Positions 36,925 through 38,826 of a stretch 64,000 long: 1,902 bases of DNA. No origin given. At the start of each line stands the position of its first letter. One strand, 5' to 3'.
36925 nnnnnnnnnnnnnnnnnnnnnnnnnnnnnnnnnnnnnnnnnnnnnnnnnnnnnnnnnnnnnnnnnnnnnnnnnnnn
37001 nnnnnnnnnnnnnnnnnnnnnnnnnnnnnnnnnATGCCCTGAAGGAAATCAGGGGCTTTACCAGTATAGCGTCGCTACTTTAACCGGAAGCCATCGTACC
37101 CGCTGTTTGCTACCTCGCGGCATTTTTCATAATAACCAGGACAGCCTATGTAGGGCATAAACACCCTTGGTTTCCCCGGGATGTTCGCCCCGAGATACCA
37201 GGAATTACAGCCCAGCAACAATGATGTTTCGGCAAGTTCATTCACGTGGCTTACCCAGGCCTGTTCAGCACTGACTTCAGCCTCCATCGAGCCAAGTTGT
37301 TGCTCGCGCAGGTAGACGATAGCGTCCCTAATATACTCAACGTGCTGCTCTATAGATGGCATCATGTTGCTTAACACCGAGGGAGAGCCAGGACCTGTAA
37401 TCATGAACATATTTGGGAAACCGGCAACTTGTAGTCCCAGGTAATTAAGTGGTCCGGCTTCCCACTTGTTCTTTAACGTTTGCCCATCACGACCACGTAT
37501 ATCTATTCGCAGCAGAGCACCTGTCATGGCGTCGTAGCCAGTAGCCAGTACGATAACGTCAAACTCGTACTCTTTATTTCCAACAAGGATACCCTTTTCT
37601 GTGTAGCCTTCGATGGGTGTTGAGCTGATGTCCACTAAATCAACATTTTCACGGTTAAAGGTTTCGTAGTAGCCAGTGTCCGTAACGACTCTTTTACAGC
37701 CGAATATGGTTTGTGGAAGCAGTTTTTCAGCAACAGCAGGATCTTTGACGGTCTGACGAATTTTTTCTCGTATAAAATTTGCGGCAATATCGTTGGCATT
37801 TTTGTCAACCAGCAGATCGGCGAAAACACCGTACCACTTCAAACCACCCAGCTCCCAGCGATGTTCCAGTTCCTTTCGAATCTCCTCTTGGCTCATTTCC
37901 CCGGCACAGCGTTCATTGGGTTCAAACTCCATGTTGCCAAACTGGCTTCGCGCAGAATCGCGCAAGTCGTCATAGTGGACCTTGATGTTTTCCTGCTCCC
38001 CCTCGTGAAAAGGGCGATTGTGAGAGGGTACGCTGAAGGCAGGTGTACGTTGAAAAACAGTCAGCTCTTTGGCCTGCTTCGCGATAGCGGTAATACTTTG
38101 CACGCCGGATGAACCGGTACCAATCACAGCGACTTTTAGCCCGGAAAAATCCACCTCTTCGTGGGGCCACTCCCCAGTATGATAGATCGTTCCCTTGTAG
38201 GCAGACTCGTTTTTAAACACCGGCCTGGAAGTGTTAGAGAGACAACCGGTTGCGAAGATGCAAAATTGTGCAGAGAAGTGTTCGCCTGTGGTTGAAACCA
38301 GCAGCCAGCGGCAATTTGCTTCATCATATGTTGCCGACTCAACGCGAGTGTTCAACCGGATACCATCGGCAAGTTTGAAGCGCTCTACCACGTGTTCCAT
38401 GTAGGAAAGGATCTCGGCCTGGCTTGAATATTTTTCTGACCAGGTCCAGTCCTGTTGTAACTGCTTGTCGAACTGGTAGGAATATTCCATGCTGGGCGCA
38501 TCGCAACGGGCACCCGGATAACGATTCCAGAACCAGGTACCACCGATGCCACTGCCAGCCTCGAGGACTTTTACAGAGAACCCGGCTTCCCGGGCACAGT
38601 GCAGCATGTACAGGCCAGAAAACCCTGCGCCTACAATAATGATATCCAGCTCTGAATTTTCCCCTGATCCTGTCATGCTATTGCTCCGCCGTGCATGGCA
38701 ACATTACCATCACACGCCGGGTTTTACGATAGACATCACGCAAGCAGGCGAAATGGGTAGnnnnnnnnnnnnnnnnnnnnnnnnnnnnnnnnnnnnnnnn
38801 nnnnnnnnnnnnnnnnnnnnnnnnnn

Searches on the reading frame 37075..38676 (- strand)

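Call 3: search_protein_families(library=pfam, proteins=[window:37075-38676:-], max_evalue=0.01)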
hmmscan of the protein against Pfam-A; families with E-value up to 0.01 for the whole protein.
window:37075-38676:- (533 aa): 12 families
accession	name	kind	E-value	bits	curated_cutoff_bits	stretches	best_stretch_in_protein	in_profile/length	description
PF13738.12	Pyr_redox_3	-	6.9e-17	62.1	30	1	13-214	1-199/305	Pyridine nucleotide-disulphide oxidoreductase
PF07992.20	Pyr_redox_2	-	7.2e-14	52.3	26.1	1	11-227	2-189/291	Pyridine nucleotide-disulphide oxidoreductase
PF13450.12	NAD_binding_8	-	3.2e-12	47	21.9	1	14-61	1-48/68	NAD(P)-binding Rossmann-like domain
PF00743.25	FMO-like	-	5.9e-10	38.6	22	1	12-212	4-216/532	Flavin-binding monooxygenase-like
PF01266.30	DAO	-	6.2e-09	36.3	27.9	1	11-49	1-40/353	FAD dependent oxidoreductase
PF13454.12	NAD_binding_9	-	6.2e-07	29.9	21.8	1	13-144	1-153/155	FAD-NAD(P)-binding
PF13434.12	Lys_Orn_oxgnase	-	1.9e-06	27.7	21.3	1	72-224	80-234/339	L-lysine 6-monooxygenase/L-ornithine 5-monooxygenase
PF01946.23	Thi4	-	3.4e-06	26.9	26.2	0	8-48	16-58/235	Thi4 family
PF03486.20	HI0933_like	-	1.4e-05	25.1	50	0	11-45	2-36/244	HI0933-like protein Rossmann domain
PF00890.30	FAD_binding_2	-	0.00011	22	20.4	1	11-50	1-40/414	FAD binding domain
PF00070.33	Pyr_redox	-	0.00012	23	22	0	181-215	1-35/82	Pyridine nucleotide-disulphide oxidoreductase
PF05834.18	Lycopene_cycl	-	0.0042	16.7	23.4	0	11-148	1-144/380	Lycopene cyclase protein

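Call 4: search_protein_families(library=ncbifam, proteins=[window:37075-38676:-], max_evalue=0.01)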
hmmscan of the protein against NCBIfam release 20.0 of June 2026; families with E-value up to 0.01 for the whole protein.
window:37075-38676:- (533 aa): 34 families (the best 25 are shown)
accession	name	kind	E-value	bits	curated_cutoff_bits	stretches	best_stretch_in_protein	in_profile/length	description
NF045818.1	Neo-PentlctneDsynPtlE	equivalog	2.3e-68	230.8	1100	2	8-229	47-276/587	neopentalenolactone/pentalenolactone D synthase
NF040505.1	ArsO_flavin_mono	equivalog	1.1e-21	77.7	425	1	11-214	2-195/346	ArsO family NAD(P)H-dependent flavin-containing monooxygenase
TIGR04018.1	Bthiol_YpdA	hypoth_equivalog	1e-10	40.9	339.9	1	11-214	1-187/316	YpdA family putative bacillithiol disulfide reductase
TIGR04046.1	MSMEG_0569_nitr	hypoth_equivalog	1.9e-07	30.4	498.35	1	11-195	2-177/400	MSMEG_0569 family flavin-dependent oxidoreductase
TIGR00292.1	TIGR00292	equivalog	6.7e-07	28.8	148.3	1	8-47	20-59/254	sulfide-dependent adenosine diphosphate thiazole synthase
NF058570.1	trimeth_mono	equivalog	1.3e-06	27.8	675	1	67-212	81-228/443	trimethylamine monooxygenase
TIGR01292.1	TRX_reduct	equivalog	4.7e-06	25.6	343.45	1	116-236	81-197/300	thioredoxin-disulfide reductase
NF007123.0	PRK09564.1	equivalog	5.9e-05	21.9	458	0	9-40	149-180/444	CoA-disulfide reductase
NF005560.0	PRK07233.1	equivalog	6.6e-05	21.9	252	0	12-47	3-38/435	hypothetical protein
TIGR01316.1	gltA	equivalog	7.3e-05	21.7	471.75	0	172-209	126-163/449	NADPH-dependent glutamate synthase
NF009410.0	PRK12771.1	subfamily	7.3e-05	21.5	516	0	7-47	136-176/566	NAD(P)-binding protein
TIGR03197.1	MnmC_Cterm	equivalog_domain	0.0002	20.6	174.2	0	11-43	1-33/400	FAD-dependent 5-carboxymethylaminomethyl-2-thiouridine(34) oxidoreductase MnmC1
NF009414.0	PRK12778.1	equivalog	0.00045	18.6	1103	0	176-209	428-461/752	bifunctional dihydroorotate dehydrogenase B NAD binding subunit/NADPH-dependent glutamate synthase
NF006130.0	PRK08274.1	equivalog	0.00062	18.7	369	1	7-41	3-37/467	FAD-dependent tricarballylate dehydrogenase TcuA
NF058655.1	CrtID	equivalog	0.0013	17.7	640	0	12-47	1-36/478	bifunctional phytoene desaturase/3,4-desaturase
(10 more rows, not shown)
